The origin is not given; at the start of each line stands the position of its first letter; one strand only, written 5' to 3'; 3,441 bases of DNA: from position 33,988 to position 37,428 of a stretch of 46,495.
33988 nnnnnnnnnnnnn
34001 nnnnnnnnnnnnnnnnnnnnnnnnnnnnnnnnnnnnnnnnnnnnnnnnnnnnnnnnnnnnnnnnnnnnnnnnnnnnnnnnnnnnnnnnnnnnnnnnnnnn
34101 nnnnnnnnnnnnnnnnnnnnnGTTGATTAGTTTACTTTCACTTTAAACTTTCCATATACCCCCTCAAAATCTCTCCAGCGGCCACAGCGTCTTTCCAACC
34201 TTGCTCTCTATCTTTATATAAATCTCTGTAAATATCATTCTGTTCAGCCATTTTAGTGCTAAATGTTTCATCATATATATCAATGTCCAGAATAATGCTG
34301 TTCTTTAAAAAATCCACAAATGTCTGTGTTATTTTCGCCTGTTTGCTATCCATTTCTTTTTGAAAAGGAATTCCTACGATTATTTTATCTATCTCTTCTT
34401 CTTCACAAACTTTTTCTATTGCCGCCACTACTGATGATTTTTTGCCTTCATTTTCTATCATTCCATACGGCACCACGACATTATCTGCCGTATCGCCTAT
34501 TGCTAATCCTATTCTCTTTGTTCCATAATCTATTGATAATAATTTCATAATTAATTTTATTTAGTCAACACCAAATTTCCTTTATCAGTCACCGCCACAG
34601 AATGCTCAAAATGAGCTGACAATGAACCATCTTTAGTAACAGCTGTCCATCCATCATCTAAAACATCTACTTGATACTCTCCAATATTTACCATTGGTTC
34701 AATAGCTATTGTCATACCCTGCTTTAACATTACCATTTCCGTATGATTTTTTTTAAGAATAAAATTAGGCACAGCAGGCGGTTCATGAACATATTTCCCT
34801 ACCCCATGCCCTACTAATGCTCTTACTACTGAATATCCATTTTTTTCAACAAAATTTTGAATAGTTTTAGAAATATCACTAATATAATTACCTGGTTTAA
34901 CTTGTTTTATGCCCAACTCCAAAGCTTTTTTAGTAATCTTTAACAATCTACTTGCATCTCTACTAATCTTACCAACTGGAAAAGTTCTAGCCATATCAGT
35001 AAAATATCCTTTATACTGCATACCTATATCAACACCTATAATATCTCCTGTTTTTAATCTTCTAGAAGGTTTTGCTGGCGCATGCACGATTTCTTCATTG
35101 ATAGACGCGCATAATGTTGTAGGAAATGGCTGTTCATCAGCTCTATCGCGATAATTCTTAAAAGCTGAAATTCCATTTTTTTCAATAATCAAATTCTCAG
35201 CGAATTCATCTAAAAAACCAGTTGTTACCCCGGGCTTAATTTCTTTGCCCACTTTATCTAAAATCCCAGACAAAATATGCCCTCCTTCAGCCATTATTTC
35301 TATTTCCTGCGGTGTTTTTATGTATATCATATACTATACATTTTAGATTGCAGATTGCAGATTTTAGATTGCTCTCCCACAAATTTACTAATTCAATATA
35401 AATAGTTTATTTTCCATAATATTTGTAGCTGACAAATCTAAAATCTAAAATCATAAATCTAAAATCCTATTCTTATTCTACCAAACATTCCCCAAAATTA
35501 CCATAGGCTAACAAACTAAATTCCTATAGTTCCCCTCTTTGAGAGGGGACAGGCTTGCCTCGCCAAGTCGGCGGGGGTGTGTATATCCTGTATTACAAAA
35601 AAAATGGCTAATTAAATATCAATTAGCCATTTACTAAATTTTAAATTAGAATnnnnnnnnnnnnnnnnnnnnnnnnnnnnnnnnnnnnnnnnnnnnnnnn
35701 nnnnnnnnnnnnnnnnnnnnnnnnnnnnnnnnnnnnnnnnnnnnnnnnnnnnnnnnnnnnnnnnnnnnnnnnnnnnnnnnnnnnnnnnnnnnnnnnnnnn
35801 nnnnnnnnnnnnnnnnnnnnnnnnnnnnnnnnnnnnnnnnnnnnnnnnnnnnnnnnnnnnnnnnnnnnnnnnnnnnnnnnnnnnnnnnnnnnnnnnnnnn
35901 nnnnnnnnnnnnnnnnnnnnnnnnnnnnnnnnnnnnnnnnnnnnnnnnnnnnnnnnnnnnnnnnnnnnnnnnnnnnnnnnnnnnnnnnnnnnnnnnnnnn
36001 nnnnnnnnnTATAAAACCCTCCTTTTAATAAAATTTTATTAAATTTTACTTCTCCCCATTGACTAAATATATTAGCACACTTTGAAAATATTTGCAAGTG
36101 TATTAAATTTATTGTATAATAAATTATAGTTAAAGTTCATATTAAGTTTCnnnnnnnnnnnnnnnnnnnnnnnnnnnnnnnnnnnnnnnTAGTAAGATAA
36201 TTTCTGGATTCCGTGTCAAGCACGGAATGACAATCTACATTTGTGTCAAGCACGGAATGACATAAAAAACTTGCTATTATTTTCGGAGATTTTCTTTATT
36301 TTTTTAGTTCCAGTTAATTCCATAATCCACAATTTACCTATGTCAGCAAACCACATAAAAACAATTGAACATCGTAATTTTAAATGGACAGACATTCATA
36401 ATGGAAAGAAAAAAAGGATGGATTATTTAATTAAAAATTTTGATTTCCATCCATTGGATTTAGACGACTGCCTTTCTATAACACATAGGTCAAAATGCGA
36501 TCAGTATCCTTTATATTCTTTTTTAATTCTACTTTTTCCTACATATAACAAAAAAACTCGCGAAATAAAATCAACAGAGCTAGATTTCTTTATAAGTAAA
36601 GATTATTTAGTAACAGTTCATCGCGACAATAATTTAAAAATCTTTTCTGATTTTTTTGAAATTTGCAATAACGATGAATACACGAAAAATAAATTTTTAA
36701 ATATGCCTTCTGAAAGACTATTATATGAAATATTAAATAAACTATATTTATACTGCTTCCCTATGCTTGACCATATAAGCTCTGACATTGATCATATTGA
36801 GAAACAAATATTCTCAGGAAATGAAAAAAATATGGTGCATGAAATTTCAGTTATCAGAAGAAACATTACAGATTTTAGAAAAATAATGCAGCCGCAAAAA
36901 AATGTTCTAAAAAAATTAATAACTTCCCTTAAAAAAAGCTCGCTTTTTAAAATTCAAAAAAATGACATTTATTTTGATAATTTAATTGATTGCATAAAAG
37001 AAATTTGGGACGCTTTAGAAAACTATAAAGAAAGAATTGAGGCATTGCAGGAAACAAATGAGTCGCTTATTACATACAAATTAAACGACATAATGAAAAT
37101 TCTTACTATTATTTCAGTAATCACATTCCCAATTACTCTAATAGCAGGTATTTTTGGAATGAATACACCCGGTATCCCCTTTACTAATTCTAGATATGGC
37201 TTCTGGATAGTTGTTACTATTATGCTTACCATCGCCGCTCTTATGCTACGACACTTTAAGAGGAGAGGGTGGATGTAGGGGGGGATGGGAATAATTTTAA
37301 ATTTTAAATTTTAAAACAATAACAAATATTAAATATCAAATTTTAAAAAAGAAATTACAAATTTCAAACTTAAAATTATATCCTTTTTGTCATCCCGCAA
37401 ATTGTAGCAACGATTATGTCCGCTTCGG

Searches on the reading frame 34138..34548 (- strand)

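Call 9: search_protein_families(library=pfam, proteins=[window:34138-34548:-], max_evalue=0.0001)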
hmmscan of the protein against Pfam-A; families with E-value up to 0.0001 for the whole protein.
window:34138-34548:- (136 aa): 1 family
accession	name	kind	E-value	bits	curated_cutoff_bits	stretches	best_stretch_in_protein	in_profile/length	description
PF03652.20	RuvX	-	1.6e-28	100.2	29.2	1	1-133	1-133/134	Holliday junction resolvase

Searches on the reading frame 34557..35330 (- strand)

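Call 9: search_protein_families(library=pfam, proteins=[window:34557-35330:-], max_evalue=0.0001)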
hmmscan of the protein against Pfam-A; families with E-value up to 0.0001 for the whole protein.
window:34557-35330:- (257 aa): 1 family
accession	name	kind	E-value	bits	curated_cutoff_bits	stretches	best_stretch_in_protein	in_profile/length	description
PF00557.29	Peptidase_M24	-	1.9e-48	165.5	23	1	12-249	2-208/208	Metallopeptidase family M24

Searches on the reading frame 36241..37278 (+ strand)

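Call 8: search_protein_families(library=pfam, proteins=[window:36241-37278:+], max_evalue=0.00001)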
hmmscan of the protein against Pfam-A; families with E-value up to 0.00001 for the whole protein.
window:36241-37278:+ (345 aa): 1 family
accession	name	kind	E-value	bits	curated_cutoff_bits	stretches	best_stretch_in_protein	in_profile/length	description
PF01544.23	CorA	-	6.9e-62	209.8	27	1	46-341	3-292/292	CorA-like Mg2+ transporter protein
